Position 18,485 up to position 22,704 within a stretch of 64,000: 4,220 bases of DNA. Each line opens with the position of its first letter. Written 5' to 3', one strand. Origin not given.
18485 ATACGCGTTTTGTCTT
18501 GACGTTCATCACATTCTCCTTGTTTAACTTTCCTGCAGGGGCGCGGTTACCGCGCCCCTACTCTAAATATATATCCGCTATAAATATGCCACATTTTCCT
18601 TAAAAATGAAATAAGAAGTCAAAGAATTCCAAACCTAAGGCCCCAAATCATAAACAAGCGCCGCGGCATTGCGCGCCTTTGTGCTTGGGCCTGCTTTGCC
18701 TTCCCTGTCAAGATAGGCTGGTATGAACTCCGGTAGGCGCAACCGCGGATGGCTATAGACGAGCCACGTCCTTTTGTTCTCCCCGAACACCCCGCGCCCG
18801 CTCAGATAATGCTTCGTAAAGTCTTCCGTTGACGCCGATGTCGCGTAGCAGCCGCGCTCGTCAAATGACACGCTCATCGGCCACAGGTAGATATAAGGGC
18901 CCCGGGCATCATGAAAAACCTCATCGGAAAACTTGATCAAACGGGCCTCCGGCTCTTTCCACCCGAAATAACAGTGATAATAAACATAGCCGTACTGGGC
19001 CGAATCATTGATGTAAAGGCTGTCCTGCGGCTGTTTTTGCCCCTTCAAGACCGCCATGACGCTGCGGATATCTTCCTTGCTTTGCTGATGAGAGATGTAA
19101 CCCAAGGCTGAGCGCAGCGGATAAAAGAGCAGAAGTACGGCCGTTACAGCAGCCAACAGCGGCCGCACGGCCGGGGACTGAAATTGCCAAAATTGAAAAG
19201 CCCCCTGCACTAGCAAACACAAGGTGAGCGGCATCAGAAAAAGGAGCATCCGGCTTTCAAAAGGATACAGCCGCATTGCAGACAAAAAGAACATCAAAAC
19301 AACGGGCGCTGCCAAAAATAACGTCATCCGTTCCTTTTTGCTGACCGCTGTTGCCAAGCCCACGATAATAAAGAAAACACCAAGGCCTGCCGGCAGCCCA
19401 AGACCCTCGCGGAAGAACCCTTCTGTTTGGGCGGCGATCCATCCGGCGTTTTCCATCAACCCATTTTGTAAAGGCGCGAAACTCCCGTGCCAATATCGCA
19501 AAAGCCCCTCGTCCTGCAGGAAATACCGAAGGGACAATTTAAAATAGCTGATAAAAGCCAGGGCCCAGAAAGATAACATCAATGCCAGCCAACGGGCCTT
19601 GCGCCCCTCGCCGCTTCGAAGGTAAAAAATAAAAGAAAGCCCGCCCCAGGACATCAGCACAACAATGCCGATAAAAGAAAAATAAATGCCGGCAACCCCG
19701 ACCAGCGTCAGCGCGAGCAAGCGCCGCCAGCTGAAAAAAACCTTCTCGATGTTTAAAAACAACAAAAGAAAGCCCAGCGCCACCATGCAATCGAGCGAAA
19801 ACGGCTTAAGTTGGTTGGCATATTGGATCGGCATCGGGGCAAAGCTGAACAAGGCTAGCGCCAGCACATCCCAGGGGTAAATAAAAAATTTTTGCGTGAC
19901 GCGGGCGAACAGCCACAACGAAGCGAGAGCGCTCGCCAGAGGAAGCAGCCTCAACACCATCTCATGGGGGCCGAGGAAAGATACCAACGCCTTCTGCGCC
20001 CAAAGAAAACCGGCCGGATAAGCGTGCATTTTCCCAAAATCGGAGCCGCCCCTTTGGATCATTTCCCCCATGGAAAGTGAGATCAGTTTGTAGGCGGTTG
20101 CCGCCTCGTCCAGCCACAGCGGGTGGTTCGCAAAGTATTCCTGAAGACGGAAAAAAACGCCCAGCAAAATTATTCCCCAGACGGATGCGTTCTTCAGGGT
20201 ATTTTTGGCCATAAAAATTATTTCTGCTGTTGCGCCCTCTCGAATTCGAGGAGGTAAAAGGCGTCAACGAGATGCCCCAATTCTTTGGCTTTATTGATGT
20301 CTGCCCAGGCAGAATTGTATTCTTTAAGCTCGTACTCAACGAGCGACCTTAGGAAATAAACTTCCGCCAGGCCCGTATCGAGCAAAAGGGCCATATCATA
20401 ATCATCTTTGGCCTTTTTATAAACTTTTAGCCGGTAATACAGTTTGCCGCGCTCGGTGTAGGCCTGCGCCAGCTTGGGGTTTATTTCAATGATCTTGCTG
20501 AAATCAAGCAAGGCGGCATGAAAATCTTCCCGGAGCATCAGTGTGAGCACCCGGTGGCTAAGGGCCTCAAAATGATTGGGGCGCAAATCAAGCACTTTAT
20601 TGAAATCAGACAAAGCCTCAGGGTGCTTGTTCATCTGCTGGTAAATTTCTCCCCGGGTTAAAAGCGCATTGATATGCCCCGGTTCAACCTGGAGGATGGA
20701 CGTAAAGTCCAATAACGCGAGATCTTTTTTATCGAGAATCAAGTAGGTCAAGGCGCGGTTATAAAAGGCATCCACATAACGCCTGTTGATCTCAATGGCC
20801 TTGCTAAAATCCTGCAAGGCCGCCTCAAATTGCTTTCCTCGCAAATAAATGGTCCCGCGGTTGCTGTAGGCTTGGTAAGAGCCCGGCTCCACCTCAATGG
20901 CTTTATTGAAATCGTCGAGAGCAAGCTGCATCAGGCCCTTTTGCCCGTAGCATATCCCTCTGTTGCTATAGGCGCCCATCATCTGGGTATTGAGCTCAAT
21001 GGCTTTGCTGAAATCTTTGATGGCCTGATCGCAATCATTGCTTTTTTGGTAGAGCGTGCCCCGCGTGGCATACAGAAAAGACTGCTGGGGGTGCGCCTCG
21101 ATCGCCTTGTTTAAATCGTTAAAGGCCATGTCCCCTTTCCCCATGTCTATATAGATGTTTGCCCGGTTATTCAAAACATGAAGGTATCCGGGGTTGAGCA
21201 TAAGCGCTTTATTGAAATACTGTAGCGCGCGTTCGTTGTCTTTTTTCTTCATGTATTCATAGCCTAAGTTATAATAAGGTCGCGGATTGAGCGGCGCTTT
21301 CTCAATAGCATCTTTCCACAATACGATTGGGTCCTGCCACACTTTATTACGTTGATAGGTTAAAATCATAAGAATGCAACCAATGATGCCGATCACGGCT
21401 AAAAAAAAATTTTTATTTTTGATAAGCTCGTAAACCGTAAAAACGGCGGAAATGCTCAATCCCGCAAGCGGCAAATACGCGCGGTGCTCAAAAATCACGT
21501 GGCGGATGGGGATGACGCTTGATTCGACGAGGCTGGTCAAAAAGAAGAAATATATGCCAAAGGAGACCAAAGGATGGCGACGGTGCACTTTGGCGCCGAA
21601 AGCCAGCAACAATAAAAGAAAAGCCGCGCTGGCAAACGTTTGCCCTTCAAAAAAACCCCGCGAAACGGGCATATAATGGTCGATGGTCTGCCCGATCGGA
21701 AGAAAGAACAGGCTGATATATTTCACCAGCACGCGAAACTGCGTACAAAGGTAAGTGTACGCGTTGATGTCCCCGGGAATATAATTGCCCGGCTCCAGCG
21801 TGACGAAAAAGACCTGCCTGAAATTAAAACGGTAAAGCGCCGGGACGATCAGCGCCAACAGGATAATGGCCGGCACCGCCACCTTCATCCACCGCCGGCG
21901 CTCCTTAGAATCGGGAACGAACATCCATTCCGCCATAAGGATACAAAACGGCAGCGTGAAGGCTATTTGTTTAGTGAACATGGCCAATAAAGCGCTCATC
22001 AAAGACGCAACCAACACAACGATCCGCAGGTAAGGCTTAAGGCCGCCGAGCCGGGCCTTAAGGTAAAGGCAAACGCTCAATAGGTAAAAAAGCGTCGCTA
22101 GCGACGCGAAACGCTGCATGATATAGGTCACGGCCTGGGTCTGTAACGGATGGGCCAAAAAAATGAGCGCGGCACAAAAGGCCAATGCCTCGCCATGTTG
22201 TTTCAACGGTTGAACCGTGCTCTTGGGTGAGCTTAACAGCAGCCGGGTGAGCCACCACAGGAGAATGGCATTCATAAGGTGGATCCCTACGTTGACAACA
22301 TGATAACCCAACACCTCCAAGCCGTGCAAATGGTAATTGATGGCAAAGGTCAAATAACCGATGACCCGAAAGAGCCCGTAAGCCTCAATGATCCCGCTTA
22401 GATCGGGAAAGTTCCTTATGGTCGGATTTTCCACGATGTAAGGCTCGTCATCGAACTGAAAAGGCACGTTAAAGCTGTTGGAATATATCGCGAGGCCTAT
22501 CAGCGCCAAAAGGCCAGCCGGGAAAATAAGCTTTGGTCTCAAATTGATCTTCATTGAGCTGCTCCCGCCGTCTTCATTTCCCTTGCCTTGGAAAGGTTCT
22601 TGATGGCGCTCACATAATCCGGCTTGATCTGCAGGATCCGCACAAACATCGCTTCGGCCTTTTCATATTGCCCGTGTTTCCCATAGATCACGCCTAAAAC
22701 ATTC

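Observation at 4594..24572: Six GT-C-fold membrane glycosyltransferases with TPR domains bracket the giant Cys-rich protein: candidate protein O-glycosylation system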

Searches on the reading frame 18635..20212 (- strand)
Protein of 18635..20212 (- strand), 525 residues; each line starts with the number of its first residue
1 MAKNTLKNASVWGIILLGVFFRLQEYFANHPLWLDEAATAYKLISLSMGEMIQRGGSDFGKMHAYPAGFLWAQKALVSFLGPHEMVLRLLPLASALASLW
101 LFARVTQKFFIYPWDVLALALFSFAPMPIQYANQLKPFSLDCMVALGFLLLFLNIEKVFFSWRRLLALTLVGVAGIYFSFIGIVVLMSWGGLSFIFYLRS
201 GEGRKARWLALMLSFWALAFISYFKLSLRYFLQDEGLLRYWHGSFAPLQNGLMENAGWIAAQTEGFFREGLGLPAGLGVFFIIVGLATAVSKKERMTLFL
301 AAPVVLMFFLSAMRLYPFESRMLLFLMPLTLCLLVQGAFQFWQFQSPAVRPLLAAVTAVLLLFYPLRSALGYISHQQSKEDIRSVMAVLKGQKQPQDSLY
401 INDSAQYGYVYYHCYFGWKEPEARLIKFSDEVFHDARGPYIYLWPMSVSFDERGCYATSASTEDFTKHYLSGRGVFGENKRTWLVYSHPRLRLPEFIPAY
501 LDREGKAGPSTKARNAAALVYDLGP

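Call 3: search_protein_families(library=pfam, proteins=[window:18635-20212:-], max_evalue=0.01)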
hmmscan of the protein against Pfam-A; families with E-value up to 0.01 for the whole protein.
window:18635-20212:- (525 aa): 0 families

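Call 6: search_protein_families(library=ncbifam, proteins=[window:18635-20212:-], max_evalue=0.01)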
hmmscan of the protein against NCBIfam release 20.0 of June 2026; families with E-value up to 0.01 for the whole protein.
window:18635-20212:- (525 aa): 0 families

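Call 8: search_protein_families(library=pfam, proteins=[window:18635-20212:-], max_evalue=10)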
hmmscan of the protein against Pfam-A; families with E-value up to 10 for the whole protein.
window:18635-20212:- (525 aa): 1 family
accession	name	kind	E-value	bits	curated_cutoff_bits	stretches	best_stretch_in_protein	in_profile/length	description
PF19885.4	DUF6358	-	1.6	9.5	28.4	0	277-315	13-51/61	Family of unknown function (DUF6358)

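Call 30: find_homologous_proteins(query=window:18635-20212:-, max_evalue=0.001)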
Query window:18635-20212:- (525 aa): 6 proteins with E <= 0.001 among 8000 candidates.
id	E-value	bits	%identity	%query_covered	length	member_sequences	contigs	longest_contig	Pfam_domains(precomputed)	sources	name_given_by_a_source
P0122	0.0e+0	1188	100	100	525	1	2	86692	-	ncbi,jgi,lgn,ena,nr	ncbi:MAG TPA: hypothetical protein VI749_01360 [Candidatus Omnitrophota bacterium]|nr:hypothetical p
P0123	1.0e-21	95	25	91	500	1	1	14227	-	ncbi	ncbi:MAG: hypothetical protein ABR538_01970 [Candidatus Binatia bacterium]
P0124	1.4e-19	88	27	83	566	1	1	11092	PF13231.13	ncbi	-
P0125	7.9e-16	76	26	76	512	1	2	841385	-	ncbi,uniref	ncbi:hypothetical protein AB0J82_32645 [Asanoa sp. NPDC049518]|uniref:hypothetical protein n=1 Tax=u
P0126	3.6e-9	54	25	58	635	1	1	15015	-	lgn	-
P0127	2.2e-5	41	25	71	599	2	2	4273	PF13231.13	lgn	-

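Call 47: search_protein_families(library=pfam, alignment_id=A2, max_evalue=1)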
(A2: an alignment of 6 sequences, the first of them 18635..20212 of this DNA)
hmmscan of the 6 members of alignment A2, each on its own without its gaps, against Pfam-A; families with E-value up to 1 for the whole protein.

A. member 1, window:18635-20212:- (525 aa): 0 families

B. families by the number of members that match (of 6 scanned): 3 families
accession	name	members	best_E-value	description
PF13231.12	PMT_2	2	5.6e-12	Dolichyl-phosphate-mannose-protein mannosyltransferase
PF11028.14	TMEM260-like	1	0.0019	Protein O-mannosyl-transferase TMEM260-like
PF18205.6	VPDSG-CTERM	1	0.37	VPDSG-CTERM motif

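Call 64: predict_structure(alignment_id=A2)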
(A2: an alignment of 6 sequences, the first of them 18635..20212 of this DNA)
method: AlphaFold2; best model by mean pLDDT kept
length: 525 residues; sequences in the alignment: 6
mean_pLDDT: 77.0   pTM: 0.80
mean pLDDT of the five models: 77.0, 75.5, 73.9, 73.5, 69.4
residues with pLDDT >= 90: 147; 70-90: 229; 50-70: 81; < 50: 68
segments of 3 or more residues with pLDDT < 50: 57-61, 421-424, 427-477, 490-492
pLDDT, mean of each block of 10 residues (from residue 1): 57 87 87 80 80 57 74 93 91 95 90 90 91 90 92 80 89 91 90 92 92 94 79 69 78 87 88 90 90 81 89 83 85 92 88 87 89 64 76 70 68 67 47 39 41 39 39 47 64 52 65 70 65
secondary structure, 60 per line:
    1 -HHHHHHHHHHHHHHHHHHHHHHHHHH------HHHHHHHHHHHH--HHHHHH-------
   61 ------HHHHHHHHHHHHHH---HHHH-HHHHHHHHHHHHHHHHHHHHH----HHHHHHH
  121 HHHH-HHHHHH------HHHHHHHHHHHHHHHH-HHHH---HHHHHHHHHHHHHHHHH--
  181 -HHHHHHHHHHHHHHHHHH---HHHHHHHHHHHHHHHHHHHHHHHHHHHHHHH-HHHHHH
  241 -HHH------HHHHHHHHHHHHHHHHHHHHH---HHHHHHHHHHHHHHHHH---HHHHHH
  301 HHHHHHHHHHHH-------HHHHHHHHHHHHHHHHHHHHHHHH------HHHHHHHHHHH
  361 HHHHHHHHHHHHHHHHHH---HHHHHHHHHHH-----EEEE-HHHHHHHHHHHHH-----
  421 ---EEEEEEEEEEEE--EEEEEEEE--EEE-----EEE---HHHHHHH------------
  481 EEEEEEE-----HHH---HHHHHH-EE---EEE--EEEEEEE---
elements in order: H2-27 H34-45 H48-53 H67-80 H84-87 H89-109 H114-124 H126-131 H138-153 H155-158 H162-178 H182-199 H203-233 H235-240 H251-271 H275-291 H295-312 H320-343 H350-378 H382-392 E398-401 H403-415 E424-435 E438-445 E448-450 E456-458 H462-468 E481-487 H499-504 E511-513 E516-522

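Call 67: fold_search(model_id=the predicted structure, library=pdb)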
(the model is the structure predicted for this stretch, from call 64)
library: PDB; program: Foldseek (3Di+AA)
matches with E <= 10: 547; with E <= 0.001: 20
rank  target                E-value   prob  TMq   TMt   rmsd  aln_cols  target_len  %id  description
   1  7oci_F                2.6e-07  1.00  0.54  0.46  11.9       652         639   14  Cryo-EM structure of yeast Ost6p containing oligosaccharyltransferase complex (released 2022-02-16)
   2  9s6t_A                1.1e-06  1.00  0.56  0.61   7.7       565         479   12  Ternary cryo-EM structure of chicken ALG12 with Dol25-PP-GlcNAc2Man7, Dol25-P-Man, and Fab (released 2026-03-18)
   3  5ezm                  1.1e-06  1.00  0.53  0.52   9.0       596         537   13  Crystal Structure of ArnT from Cupriavidus metallidurans in the apo state (released 2016-02-17)
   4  9n9j_I                1.5e-06  1.00  0.53  0.41  10.7       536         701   14  Structure of a GRP94 folding intermediate engaged with a CCDC134- and FKBP11-bound secretory translocon (released 2025-11-19)
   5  3rce_A                2.2e-06  1.00  0.52  0.42  11.9       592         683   14  Bacterial oligosaccharyltransferase PglB (released 2011-06-15)
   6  6gxc_A                3.4e-06  1.00  0.49  0.38   8.0       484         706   14  Bacterial oligosaccharyltransferase PglB in complex with an inhibitory peptide and a reactive lipid-linked oligosaccha (released 2018-11-14)
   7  8b6l_I                3.7e-06  1.00  0.50  0.40  12.3       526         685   12  Subtomogram average of the human Sec61-TRAP-OSTA-translocon (released 2022-12-07)
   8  6ezn_F                5.2e-06  1.00  0.49  0.41  11.3       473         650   14  Cryo-EM structure of the yeast oligosaccharyltransferase (OST) complex (released 2018-01-17)
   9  5f15                  6.0e-06  1.00  0.53  0.52   8.9       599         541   14  Crystal Structure of ArnT from Cupriavidus metallidurans bound to Undecaprenyl phosphate (released 2016-02-17)
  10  5ogl_A                7.4e-06  1.00  0.48  0.38   8.1       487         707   14  Structure of bacterial oligosaccharyltransferase PglB in complex with an acceptor peptide and an lipid-linked oligosac (released 2017-10-25)
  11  6s7o_A                7.7e-06  1.00  0.49  0.40  13.3       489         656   13  Cryo-EM structure of human oligosaccharyltransferase complex OST-A (released 2019-12-18)
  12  8age_A                8.4e-06  1.00  0.49  0.41  10.0       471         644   14  Structure of yeast oligosaccharylransferase complex with acceptor peptide bound (released 2022-12-07)
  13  9s6s_A                1.2e-05  1.00  0.54  0.52   9.2       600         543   10  Ternary cryo-EM structure of human ALG9 with Dol25-PP-GlcNAc2Man6, Dol25-P-Man and Fab (released 2026-03-18)
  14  6c26_A                1.4e-05  1.00  0.49  0.41  11.4       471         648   14  The Cryo-EM structure of a eukaryotic oligosaccharyl transferase complex (released 2018-01-31)
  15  8agc_A                3.5e-05  1.00  0.51  0.40  11.3       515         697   13  Structure of yeast oligosaccharylransferase complex with lipid-linked oligosaccharide and non-acceptor peptide bound (released 2022-12-07)
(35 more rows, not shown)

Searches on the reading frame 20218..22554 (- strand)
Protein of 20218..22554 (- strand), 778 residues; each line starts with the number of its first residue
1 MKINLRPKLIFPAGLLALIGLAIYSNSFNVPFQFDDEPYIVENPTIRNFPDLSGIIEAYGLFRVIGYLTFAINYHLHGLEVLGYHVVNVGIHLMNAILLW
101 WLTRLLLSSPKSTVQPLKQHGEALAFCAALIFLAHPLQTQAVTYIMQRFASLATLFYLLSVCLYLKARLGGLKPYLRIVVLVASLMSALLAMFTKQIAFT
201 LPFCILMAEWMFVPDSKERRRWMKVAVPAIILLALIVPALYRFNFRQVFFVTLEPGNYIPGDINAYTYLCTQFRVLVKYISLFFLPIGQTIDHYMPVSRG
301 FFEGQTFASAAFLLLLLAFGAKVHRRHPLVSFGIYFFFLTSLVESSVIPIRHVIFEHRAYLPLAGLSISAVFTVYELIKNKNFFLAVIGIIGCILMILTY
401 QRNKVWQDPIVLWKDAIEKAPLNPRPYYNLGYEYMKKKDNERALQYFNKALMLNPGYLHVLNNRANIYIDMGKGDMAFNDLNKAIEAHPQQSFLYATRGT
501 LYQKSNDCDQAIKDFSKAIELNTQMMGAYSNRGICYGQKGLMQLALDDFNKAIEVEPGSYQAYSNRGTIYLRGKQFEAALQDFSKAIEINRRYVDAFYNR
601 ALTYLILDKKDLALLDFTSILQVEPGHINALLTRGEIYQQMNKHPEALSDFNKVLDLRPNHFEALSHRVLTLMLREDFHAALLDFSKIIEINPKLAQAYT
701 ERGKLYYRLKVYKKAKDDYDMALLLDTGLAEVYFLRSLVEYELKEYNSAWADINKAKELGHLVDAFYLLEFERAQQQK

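Call 3: search_protein_families(library=pfam, proteins=[window:20218-22554:-], max_evalue=0.01)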
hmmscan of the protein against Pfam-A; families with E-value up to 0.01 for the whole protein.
window:20218-22554:- (778 aa): 21 families
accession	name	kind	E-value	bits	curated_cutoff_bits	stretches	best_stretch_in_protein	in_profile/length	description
PF00515.34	TPR_1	-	5.7e-59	194.1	27.8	8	426-457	3-34/34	Tetratricopeptide repeat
PF07719.23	TPR_2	-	8.9e-43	141.3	27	3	425-456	2-33/34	Tetratricopeptide repeat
PF13181.12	TPR_8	-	1.9e-36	121.5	25.7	3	425-456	2-33/34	Tetratricopeptide repeat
PF13431.12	TPR_17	-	1.7e-30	103.1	24.4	3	549-581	2-34/34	Tetratricopeptide repeat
PF13414.12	TPR_11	-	1.3e-29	102.1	26.8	4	567-605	1-39/42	TPR repeat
PF13371.12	TPR_9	-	1.7e-27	95.7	35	3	434-491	5-62/73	Tetratricopeptide repeat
PF13424.12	TPR_12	-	2.2e-21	76.2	30.1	4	526-591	3-76/77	Tetratricopeptide repeat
PF13432.12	TPR_16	-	2.9e-19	69.6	32.7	2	498-554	3-59/65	Tetratricopeptide repeat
PF14559.12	TPR_19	-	3.5e-13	50.1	25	1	435-491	2-58/68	Tetratricopeptide repeat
PF13428.12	TPR_14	-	2.2e-11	43.7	23.5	0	425-465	2-42/44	Tetratricopeptide repeat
PF25575.1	TPR_BSK1_C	-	2.2e-09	37.6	42.2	1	566-628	48-111/118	Serine/threonine-protein kinase BSK1-like, TPR repeats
PF13174.12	TPR_6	-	4e-08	33.8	26.3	0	630-661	2-33/33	Tetratricopeptide repeat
PF25063.1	ARM_TT21_C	-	9e-08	32.7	35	0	611-723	38-156/209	Tetratricopeptide repeat protein 21 C-terminal ARM domain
PF13374.12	TPR_10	-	9.7e-08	32.2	27.5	0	562-592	4-34/42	Tetratricopeptide repeat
PF23914.1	TPR_CcmH_CycH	-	6.7e-07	29.7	42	0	487-586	45-147/158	Cytochrome c-type biogenesis protein H TPR domain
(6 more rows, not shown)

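Call 6: search_protein_families(library=ncbifam, proteins=[window:20218-22554:-], max_evalue=0.01)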
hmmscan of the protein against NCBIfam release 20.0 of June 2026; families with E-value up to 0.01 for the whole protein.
window:20218-22554:- (778 aa): 30 families (the best 25 are shown)
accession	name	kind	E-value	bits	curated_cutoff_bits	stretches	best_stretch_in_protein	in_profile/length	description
TIGR02917.1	PEP_TPR_lipo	equivalog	2.5e-42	144.8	312.2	2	499-756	63-321/899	XrtA/PEP-CTERM system TPR-repeat protein PrsT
NF040959.1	MamA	equivalog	1e-37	129.6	200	3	410-556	57-203/204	magnetosome protein MamA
TIGR00990.1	3a0801s09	subfamily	1.4e-31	109.8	757.25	3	648-759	314-428/615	mitochondrial import receptor subunit TOM70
TIGR02521.1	type_IV_pilW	equivalog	9.4e-30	103.9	154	2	467-599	40-174/234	type IV pilus biogenesis/stability protein PilW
NF008391.2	PRK11189.1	equivalog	3.5e-26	92.4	250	3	530-624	69-163/297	lipoprotein NlpI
NF047558.1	TPR_END_plus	domain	3.4e-22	78.1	32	1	427-458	2-33/56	TPR end-of-group domain-containing protein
NF047371.1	FlcA_CTERM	equivalog_domain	2.9e-18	65.7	300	4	562-657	440-536/646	periplasmic flagellar collar protein FlcA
NF033762.1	social_mot_Tgl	equivalog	2.7e-15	56.4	225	1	401-585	42-229/252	social motility TPR repeat lipoprotein Tgl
TIGR02552.1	LcrH_SycD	equivalog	7.1e-15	54.9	104.8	1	653-763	9-119/136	SycD/LcrH family type III secretion system chaperone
NF002725.1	PRK02603.1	equivalog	4.5e-14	52.8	143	2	427-474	75-122/173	photosystem I assembly protein Ycf3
NF033758.1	gliding_GltE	equivalog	3.9e-13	49.2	225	2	632-744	226-338/411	adventurous gliding motility TPR repeat lipoprotein GltE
NF033920.0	C39_PA2778_fam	equivalog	1.9e-11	43.9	150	2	407-486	173-252/255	PA2778 family cysteine peptidase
NF047507.1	TPR_BatC_Lepto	exception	2e-11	43.8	175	1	421-459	93-131/214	TPR repeat-containing protein BatC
NF007302.0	PRK09782.1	equivalog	3.2e-10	38.6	1223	1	472-523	593-643/990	phage receptor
NF040561.1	PrimPol_Msp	equivalog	5.6e-10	38.4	200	1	570-664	1-87/515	CRISPR-associated primase-polymerase type A1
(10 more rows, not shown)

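Call 9: search_solved_structures(query=window:20218-22554:-, max_evalue=0.01)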
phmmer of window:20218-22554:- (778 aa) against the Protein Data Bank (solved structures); distinct sequences matched with E-value up to 0.01: 182 (the best 60 are shown).
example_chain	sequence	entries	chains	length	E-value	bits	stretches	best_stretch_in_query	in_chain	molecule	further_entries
9qhb_A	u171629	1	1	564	1.7e-63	218.4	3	421-604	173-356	Engineered tetratricopeptide repeat protein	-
8bu0_A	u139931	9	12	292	7.5e-45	156.7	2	425-599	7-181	Consensus tetratricopeptide repeat protein | Crystal structure of an 8-repeat consensus TPR superhelix with Zinc. | Monomer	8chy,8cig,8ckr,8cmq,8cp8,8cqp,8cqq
9qhc_A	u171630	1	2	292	8.8e-43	149.9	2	422-599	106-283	Engineered tetratricopeptide repeat protein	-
7ntf_A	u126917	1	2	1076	1.4e-31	112.9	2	412-603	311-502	Isoform 1 of UDP-N-acetylglucosamine--peptide N-acetylglucosaminyltransferase 110 kDa subu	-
7yeh_B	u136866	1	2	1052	1.4e-31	112.9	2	413-603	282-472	UDP-N-acetylglucosamine--peptide N-acetylglucosaminyltransferase 110 kDa subunit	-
7yea_A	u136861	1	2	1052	1.4e-31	112.9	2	413-603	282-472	UDP-N-acetylglucosamine--peptide N-acetylglucosaminyltransferase 110 kDa subunit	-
1w3b_A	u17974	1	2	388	7.1e-27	97.3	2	416-667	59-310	UDP-N-ACETYLGLUCOSAMINE--PEPTIDE N-ACETYLGLUCOSAMINYLTRANSFERASE 110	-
6eou_A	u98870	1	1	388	1.6e-26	96.2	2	416-666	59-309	UDP-N-acetylglucosamine--peptide N-acetylglucosaminyltransferase 110 kDa subunit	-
7kdt_A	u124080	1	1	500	9.5e-26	93.6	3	551-708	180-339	Mitochondrial import receptor subunit TOM70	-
9pkq_A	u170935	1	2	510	9.7e-26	93.6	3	551-708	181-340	Mitochondrial import receptor subunit TOM70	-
7dhg_C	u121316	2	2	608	1.9e-25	92.6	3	551-708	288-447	Mitochondrial import receptor subunit TOM70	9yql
9yr4_A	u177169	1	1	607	2e-25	92.5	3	551-708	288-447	Mitochondrial import receptor subunit TOM70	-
9hb4_G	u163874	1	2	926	8.3e-24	87.2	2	535-656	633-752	Sperm-associated antigen 1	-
7y4i_A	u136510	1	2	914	4.9e-19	71.4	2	430-603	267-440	Probable UDP-N-acetylglucosamine--peptide N-acetylglucosaminyltransferase SPINDLY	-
8dtf_A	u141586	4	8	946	6e-19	71.1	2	430-603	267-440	Probable UDP-N-acetylglucosamine--peptide N-acetylglucosaminyltransferase SPINDLY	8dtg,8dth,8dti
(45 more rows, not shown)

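Call 12: find_encoding_contigs(protein=window:20218-22554:-, flank=10000, max_places=6)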
Protein window:20218-22554:- (778 aa): 1 contig read that carries it; 1 place shown.
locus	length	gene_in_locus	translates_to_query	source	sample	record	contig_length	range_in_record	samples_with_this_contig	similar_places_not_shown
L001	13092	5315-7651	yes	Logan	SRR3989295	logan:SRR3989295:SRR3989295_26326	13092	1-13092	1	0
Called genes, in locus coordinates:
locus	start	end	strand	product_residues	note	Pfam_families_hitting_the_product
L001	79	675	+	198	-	-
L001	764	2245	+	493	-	PF01590:GAF, PF13185:GAF_2, PF13492:GAF_3, PF13487:HD_5, PF01966:HD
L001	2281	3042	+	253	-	PF13102:Phage_int_SAM_5 (weak)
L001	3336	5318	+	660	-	PF13432:TPR_16, PF00515:TPR_1, PF07719:TPR_2, PF13181:TPR_8, PF13414:TPR_11, PF13424:TPR_12, PF14559:TPR_19, PF23914:TPR_CcmH_CycH, +25 more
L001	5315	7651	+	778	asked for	PF13431:TPR_17 (faint), PF13432:TPR_16 (faint), PF00515:TPR_1, PF07719:TPR_2 (weak), PF13181:TPR_8 (weak), PF00515:TPR_1, PF13414:TPR_11 (weak), PF00515:TPR_1 (weak), +12 more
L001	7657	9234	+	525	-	-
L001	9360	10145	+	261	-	PF00072:Response_reg, PF23198:PDE8A_N (faint), PF00072:Response_reg (weak)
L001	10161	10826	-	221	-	PF00702:Hydrolase, PF08282:Hydrolase_3 (faint), PF12710:HAD, PF13419:HAD_2, PF13242:Hydrolase_like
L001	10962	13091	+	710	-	?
